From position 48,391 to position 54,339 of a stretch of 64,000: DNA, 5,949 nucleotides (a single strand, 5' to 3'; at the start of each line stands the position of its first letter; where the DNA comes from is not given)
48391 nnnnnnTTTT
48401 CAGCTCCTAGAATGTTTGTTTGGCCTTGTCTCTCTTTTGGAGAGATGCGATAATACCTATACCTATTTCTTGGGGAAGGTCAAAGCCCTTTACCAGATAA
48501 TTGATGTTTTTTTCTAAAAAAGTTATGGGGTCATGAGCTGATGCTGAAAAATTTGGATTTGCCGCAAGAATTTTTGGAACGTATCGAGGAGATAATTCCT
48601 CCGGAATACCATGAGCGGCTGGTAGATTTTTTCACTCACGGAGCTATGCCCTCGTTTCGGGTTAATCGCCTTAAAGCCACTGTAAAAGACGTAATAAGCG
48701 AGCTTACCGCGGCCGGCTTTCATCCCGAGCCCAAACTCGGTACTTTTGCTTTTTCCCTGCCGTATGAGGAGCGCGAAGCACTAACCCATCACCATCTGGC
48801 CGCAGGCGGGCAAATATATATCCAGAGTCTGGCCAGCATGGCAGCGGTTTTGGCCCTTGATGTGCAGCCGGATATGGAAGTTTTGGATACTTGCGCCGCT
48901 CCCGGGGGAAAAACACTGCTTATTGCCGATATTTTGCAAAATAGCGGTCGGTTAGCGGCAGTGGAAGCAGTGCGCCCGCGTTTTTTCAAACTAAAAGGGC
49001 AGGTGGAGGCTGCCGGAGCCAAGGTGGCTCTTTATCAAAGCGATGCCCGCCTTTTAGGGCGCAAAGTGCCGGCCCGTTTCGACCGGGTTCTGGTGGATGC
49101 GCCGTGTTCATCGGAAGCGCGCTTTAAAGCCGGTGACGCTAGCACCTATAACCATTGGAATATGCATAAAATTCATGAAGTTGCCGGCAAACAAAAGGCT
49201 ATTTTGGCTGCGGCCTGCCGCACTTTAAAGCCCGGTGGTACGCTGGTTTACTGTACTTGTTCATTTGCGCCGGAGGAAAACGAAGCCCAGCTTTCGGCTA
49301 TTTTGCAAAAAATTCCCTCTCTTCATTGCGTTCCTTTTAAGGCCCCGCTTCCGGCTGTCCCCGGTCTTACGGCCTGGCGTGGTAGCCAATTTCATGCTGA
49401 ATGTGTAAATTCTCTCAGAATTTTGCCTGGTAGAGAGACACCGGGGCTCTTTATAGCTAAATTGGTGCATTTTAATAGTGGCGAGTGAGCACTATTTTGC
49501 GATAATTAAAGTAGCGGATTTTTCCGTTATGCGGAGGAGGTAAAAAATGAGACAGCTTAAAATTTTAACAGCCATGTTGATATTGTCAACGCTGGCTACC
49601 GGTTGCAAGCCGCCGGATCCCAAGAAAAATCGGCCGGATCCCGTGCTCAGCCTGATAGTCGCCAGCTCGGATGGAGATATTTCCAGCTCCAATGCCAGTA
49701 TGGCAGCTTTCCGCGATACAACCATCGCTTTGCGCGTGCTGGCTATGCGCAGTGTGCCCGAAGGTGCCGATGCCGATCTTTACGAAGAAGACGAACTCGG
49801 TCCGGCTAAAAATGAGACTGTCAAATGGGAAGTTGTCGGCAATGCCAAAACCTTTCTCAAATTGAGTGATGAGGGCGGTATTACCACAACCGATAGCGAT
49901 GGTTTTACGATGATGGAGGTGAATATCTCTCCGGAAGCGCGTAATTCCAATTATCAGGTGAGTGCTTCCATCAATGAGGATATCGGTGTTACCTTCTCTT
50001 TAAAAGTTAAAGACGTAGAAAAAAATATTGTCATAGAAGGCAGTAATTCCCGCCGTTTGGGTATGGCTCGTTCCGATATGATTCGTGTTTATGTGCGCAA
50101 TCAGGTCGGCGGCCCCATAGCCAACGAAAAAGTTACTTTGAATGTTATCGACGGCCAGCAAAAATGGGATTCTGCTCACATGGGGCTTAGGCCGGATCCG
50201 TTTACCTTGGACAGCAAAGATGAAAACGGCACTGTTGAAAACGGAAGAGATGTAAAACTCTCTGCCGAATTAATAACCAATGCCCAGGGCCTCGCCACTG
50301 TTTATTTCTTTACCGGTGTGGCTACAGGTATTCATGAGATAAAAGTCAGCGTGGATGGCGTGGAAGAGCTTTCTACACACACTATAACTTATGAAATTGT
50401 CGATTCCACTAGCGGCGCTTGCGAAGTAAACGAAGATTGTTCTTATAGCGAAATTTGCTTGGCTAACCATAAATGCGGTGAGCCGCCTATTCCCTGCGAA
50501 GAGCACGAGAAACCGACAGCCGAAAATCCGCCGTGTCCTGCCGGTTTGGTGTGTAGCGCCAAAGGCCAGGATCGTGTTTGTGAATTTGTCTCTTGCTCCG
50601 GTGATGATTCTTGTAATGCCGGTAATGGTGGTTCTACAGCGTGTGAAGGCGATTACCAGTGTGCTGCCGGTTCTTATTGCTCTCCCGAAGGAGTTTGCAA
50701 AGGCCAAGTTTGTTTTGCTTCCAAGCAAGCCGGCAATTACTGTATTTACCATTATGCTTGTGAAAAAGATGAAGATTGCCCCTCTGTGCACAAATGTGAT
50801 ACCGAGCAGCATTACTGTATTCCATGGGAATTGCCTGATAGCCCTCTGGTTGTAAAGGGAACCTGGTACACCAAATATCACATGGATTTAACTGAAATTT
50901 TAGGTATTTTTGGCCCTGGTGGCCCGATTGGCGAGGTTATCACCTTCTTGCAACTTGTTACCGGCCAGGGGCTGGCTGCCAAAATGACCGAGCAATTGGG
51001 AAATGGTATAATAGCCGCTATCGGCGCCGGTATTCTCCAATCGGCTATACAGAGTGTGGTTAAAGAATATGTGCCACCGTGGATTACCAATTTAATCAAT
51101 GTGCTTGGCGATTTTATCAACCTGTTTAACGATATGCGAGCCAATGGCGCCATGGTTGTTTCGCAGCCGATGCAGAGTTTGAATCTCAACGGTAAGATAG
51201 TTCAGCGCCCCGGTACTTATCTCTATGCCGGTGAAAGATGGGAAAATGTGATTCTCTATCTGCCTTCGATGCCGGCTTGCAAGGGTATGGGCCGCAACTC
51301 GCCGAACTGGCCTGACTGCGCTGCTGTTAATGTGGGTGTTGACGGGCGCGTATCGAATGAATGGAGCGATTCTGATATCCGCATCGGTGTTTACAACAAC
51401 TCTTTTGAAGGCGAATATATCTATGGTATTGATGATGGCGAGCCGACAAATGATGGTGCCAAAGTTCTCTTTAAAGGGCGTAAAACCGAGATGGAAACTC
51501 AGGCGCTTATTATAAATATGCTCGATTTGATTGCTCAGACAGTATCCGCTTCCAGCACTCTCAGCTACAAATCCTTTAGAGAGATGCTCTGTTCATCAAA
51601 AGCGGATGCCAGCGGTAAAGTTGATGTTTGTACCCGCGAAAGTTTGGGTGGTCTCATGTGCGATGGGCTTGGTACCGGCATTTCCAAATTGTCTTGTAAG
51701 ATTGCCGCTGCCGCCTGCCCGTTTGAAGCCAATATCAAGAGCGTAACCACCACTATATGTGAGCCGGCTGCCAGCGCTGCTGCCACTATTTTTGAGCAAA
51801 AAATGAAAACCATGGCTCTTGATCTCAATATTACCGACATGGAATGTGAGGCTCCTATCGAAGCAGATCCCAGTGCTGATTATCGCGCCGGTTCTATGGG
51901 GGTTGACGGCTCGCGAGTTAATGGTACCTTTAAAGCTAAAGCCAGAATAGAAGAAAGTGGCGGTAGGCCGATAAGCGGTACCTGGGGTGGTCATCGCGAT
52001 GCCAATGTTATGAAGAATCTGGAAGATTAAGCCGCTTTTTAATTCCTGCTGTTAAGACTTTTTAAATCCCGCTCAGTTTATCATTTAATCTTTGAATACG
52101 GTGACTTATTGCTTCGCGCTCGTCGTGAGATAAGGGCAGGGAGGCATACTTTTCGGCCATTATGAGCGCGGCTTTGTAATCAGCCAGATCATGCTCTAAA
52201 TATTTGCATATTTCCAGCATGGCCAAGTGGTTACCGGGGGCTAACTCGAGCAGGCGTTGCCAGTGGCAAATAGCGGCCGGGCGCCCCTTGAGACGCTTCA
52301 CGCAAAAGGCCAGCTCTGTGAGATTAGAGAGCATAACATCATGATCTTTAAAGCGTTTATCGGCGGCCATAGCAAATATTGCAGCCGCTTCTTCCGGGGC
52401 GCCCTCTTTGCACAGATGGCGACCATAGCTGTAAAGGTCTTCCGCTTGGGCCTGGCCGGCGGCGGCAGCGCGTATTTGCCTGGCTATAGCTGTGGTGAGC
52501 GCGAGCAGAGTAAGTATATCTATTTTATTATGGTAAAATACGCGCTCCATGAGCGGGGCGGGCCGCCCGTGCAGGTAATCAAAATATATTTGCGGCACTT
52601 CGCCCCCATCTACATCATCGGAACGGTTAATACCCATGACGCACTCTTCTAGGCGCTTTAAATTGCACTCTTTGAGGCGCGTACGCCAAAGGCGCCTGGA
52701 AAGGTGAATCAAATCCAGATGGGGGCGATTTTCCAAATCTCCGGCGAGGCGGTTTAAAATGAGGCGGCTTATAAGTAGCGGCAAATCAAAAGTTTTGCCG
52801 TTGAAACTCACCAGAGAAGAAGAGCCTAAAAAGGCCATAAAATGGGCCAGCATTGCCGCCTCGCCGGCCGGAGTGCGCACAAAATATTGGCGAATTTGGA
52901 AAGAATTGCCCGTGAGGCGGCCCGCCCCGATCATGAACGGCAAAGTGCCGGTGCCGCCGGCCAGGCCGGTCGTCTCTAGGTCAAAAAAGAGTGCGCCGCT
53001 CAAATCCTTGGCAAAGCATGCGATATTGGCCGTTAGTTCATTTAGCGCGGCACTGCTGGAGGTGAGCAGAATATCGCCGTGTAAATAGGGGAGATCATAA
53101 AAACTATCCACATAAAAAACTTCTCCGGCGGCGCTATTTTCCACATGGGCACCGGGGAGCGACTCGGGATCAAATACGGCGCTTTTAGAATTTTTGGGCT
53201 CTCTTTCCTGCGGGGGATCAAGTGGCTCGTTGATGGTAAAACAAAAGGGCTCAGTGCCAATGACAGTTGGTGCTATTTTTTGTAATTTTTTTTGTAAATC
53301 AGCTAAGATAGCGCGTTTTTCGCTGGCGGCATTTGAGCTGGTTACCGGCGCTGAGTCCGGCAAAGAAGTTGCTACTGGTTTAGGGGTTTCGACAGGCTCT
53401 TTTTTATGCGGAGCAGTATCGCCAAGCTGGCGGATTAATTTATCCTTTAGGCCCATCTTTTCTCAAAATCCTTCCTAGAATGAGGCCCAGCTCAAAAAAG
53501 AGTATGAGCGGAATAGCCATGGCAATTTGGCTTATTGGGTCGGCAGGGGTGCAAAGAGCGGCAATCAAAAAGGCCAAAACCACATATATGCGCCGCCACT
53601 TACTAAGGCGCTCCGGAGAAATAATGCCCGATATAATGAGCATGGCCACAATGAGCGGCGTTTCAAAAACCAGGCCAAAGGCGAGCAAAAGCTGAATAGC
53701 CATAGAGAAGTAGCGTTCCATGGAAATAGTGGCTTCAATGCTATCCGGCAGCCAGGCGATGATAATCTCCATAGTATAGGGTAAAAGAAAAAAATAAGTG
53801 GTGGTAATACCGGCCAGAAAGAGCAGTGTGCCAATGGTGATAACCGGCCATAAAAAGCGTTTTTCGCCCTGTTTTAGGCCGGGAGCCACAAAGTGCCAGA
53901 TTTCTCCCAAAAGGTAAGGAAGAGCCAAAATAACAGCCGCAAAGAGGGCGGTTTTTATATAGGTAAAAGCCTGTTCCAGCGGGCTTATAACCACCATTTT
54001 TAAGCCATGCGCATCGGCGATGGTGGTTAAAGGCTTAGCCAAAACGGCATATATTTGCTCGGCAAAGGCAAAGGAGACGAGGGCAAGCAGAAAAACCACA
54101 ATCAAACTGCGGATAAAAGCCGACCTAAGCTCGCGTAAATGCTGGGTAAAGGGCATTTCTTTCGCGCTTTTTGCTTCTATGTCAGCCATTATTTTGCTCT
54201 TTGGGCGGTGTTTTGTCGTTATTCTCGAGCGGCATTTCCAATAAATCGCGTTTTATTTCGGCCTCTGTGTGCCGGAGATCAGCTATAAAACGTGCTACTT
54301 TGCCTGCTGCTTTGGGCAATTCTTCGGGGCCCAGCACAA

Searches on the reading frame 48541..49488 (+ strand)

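Call 21: search_protein_families(library=pfam, proteins=[window:48541-49488:+], max_evalue=0.00001)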
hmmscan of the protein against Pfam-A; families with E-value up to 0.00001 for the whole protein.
window:48541-49488:+ (315 aa): 2 families
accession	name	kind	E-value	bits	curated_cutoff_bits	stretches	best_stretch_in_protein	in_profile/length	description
PF01189.24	Methyltr_RsmB-F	-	1.3e-39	136.3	27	1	104-308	2-198/199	16S rRNA methyltransferase RsmB/F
PF17125.10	Methyltr_RsmF_N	-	8.7e-07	29.7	34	1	7-95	1-84/86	N-terminal domain of 16S rRNA methyltransferase RsmF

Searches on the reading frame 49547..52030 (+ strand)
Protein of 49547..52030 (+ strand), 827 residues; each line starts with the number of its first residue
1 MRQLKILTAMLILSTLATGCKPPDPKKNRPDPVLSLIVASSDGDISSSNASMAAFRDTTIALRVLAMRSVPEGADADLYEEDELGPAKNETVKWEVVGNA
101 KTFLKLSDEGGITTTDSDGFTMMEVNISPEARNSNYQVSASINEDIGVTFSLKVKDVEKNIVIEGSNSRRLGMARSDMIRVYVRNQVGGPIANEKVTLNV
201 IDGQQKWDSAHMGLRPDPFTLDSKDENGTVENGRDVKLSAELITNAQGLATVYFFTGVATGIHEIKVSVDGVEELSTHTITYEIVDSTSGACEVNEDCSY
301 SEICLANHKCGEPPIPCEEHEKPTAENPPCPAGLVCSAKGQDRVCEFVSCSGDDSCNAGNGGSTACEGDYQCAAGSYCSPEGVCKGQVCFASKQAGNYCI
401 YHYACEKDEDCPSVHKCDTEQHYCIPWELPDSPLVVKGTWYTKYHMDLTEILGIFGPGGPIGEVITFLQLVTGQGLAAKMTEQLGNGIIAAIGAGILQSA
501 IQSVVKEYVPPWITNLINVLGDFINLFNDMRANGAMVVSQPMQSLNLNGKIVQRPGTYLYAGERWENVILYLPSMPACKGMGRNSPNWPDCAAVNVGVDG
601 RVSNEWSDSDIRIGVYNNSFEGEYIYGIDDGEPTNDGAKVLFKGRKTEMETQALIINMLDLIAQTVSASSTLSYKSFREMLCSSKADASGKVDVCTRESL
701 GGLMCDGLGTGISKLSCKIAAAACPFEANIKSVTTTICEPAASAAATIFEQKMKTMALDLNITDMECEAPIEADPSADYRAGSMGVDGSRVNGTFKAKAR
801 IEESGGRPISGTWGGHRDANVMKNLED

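Call 21: search_protein_families(library=pfam, proteins=[window:49547-52030:+], max_evalue=0.00001)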
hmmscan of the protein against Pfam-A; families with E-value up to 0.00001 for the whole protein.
window:49547-52030:+ (827 aa): 0 families

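Call 34: search_protein_families(library=pfam, proteins=[window:49547-52030:+], max_evalue=0.001)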
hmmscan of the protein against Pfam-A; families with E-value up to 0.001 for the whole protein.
window:49547-52030:+ (827 aa): 1 family
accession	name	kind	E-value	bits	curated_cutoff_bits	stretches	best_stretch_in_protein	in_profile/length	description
PF02369.22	Big_1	-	0.00011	22.7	34.9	0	231-281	43-91/93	Bacterial Ig-like domain (group 1)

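Call 73: search_protein_families(library=ncbifam, proteins=[window:49547-52030:+], max_evalue=0.001)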
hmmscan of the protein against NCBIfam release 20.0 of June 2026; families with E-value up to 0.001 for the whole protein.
window:49547-52030:+ (827 aa): 0 families

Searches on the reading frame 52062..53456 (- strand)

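Call 21: search_protein_families(library=pfam, proteins=[window:52062-53456:-], max_evalue=0.00001)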
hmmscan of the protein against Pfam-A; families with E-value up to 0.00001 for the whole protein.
window:52062-53456:- (464 aa): 1 family
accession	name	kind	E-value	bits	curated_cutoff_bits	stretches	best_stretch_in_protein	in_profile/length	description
PF13482.12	RNase_H_2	-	1.5e-32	113.3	22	1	156-323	1-163/165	RNase_H superfamily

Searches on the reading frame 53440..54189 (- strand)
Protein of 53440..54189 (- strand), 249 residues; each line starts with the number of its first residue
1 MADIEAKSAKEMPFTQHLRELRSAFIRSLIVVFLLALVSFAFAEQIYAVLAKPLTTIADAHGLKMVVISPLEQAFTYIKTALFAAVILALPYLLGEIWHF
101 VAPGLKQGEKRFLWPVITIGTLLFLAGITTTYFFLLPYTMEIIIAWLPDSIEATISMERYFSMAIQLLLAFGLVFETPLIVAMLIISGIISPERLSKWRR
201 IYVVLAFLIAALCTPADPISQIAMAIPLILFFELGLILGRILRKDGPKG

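Call 21: search_protein_families(library=pfam, proteins=[window:53440-54189:-], max_evalue=0.00001)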
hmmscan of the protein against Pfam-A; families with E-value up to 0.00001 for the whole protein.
window:53440-54189:- (249 aa): 1 family
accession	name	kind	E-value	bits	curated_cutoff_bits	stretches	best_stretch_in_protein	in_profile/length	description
PF00902.23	TatC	-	1e-61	208.8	25.1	1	16-227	1-208/208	Sec-independent protein translocase protein (TatC)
